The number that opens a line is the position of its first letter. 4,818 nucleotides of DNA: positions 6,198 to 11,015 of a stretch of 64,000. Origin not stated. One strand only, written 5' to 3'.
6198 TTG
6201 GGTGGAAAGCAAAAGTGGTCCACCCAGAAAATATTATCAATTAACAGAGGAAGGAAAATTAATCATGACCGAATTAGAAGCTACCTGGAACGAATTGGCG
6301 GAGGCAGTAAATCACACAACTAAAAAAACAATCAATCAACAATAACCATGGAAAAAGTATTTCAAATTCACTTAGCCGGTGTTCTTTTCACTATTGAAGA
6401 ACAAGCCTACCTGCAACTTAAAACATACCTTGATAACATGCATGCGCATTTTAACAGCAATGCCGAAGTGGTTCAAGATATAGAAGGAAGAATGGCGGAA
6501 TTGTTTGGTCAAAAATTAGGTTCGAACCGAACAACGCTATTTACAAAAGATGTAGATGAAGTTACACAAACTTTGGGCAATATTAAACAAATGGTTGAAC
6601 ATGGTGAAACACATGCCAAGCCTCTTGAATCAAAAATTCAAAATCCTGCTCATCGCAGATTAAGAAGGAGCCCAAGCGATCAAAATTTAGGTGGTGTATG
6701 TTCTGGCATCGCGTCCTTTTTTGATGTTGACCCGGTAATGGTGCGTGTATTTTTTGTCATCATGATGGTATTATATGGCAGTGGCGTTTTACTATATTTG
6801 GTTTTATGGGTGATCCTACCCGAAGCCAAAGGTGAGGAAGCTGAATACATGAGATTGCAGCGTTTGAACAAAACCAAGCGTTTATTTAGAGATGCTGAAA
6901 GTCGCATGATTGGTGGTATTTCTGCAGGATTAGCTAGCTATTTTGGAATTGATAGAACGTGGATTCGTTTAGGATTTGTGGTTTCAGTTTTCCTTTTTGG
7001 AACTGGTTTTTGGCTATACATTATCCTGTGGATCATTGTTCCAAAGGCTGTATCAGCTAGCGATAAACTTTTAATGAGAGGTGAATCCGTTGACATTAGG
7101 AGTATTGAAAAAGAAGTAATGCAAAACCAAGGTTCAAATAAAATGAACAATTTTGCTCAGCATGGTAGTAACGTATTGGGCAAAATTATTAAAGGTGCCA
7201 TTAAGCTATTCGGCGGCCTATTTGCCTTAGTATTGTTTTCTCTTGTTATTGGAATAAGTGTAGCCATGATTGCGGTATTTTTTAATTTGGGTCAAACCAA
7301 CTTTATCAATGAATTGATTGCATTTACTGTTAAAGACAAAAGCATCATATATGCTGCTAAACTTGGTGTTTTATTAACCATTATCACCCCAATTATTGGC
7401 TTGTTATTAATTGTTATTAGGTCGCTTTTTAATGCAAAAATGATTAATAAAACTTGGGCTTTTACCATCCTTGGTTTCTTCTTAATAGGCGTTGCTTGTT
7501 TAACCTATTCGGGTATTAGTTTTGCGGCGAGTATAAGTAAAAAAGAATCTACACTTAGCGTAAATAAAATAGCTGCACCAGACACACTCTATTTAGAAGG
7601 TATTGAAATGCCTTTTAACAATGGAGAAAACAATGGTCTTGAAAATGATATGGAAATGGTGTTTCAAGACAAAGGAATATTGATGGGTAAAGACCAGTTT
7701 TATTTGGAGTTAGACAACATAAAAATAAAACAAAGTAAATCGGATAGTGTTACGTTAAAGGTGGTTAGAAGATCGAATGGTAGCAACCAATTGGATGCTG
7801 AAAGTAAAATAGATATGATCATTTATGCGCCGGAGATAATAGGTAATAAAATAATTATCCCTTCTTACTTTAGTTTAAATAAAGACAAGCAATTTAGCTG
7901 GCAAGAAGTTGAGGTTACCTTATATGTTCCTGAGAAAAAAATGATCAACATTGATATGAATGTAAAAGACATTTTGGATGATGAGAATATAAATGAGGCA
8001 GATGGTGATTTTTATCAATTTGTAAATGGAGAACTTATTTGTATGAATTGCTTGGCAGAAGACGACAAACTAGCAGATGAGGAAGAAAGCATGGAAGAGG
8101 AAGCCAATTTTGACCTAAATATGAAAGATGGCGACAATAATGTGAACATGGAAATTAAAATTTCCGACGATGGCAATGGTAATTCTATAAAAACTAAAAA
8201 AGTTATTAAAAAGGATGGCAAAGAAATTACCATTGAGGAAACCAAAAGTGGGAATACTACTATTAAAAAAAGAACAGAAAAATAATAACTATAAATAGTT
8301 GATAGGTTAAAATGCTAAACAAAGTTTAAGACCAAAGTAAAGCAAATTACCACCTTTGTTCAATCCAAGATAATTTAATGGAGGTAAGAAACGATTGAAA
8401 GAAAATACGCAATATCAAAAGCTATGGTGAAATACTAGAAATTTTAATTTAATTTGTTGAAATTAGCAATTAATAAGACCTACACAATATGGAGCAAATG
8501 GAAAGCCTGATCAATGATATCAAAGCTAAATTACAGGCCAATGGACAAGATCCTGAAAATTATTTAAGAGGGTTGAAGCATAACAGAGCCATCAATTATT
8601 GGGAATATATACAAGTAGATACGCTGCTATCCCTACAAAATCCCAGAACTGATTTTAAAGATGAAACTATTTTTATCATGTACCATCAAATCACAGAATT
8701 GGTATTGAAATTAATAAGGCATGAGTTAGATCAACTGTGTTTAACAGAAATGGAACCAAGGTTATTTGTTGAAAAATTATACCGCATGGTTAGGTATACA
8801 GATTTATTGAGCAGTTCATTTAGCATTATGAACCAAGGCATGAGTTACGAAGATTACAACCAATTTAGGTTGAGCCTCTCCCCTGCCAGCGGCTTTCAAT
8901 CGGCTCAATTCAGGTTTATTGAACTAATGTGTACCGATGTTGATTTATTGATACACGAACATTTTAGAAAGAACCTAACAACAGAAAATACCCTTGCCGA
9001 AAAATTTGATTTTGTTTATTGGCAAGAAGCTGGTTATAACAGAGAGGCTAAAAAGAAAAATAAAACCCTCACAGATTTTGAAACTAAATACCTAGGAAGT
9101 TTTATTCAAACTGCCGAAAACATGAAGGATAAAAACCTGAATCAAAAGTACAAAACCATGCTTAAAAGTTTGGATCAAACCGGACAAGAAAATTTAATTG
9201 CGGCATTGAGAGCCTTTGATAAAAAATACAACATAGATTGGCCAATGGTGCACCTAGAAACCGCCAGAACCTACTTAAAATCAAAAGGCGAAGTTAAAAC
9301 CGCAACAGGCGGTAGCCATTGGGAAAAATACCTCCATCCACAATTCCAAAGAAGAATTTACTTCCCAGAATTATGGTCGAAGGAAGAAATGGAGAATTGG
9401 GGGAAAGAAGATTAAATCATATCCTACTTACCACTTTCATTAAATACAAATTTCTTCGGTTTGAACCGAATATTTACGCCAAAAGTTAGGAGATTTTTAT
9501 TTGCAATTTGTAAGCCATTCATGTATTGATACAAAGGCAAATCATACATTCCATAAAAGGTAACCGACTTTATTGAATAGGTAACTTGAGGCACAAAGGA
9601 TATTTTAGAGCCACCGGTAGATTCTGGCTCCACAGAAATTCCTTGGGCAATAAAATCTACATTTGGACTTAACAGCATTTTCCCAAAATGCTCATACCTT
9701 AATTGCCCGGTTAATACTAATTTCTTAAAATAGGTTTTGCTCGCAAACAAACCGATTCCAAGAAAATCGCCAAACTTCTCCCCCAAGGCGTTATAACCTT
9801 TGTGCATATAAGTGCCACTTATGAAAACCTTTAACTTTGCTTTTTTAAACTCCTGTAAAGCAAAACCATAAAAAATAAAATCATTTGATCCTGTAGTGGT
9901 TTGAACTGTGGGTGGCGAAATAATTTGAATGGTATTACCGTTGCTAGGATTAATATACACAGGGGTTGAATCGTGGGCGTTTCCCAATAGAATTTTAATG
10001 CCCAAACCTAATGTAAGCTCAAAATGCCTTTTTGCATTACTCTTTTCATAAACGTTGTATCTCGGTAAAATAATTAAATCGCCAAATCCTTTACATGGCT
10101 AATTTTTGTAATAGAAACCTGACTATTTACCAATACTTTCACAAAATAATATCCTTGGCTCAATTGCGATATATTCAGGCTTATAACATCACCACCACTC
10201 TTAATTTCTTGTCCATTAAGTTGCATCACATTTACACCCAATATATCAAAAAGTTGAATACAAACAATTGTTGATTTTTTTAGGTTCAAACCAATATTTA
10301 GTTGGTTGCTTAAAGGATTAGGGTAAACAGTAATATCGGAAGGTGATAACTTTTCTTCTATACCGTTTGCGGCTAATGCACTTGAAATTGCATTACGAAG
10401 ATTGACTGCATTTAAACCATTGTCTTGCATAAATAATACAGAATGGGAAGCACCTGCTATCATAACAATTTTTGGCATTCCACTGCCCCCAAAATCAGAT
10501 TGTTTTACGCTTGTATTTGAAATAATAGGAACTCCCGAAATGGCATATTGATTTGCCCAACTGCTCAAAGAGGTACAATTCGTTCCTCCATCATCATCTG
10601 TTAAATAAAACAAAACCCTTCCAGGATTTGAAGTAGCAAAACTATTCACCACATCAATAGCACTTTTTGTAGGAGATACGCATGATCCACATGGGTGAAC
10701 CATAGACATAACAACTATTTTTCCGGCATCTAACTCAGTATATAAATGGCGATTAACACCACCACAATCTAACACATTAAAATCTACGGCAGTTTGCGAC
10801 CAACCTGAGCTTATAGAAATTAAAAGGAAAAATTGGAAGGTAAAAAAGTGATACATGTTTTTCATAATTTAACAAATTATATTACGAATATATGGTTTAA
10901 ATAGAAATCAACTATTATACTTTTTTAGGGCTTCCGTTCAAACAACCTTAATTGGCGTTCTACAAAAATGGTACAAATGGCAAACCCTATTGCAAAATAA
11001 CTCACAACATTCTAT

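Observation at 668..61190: Strongly over-represented DNA word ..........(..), family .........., in intergenic DNA and in several reading frames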

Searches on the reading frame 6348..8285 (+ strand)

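Call 8: search_protein_families(library=ncbifam, proteins=[window:6348-8285:+])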
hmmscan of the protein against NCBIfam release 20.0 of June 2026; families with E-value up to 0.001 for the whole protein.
window:6348-8285:+ (645 aa): 2 families
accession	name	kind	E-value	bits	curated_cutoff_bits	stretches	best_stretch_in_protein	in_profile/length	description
TIGR02978.1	phageshock_pspC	equivalog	4.7e-28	97.5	104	2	103-163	2-64/121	envelope stress response membrane protein PspC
NF007973.0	PRK10697.1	equivalog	2.1e-14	53.5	136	2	101-164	6-71/119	envelope stress response membrane protein PspC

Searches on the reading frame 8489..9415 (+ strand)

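Call 28: search_protein_families(library=pfam, proteins=[window:8489-9415:+])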
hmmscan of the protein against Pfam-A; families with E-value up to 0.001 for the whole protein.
window:8489-9415:+ (308 aa): 1 family
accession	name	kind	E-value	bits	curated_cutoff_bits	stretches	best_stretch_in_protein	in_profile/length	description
PF03301.18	Trp_dioxygenase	-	7.4e-24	85.2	34.9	1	33-235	12-226/346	Tryptophan 2,3-dioxygenase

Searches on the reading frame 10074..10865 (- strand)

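Call 8: search_protein_families(library=ncbifam, proteins=[window:10074-10865:-])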
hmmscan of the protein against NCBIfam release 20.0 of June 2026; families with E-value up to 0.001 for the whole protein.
window:10074-10865:- (263 aa): 4 families
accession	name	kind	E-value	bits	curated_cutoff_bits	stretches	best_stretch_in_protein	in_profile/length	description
TIGR04183.1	Por_Secre_tail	domain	2.5e-09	37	23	1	180-255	1-69/72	T9SS type A sorting domain-containing protein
NF038113.1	T9SSA_dep_M36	equivalog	5.3e-09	34.8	885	1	162-254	781-865/869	T9SS-dependent M36 family metallopeptidase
NF052323.1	T9SSA_dep_M6i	equivalog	6.2e-05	21.1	600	1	165-249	945-1029/1043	T9SS-dependent M6-like inactivated metalloprotease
NF033707.1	T9SS_sortase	equivalog_domain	0.00034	18.4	420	1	170-261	991-1092/1095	type IX secretion system sortase PorU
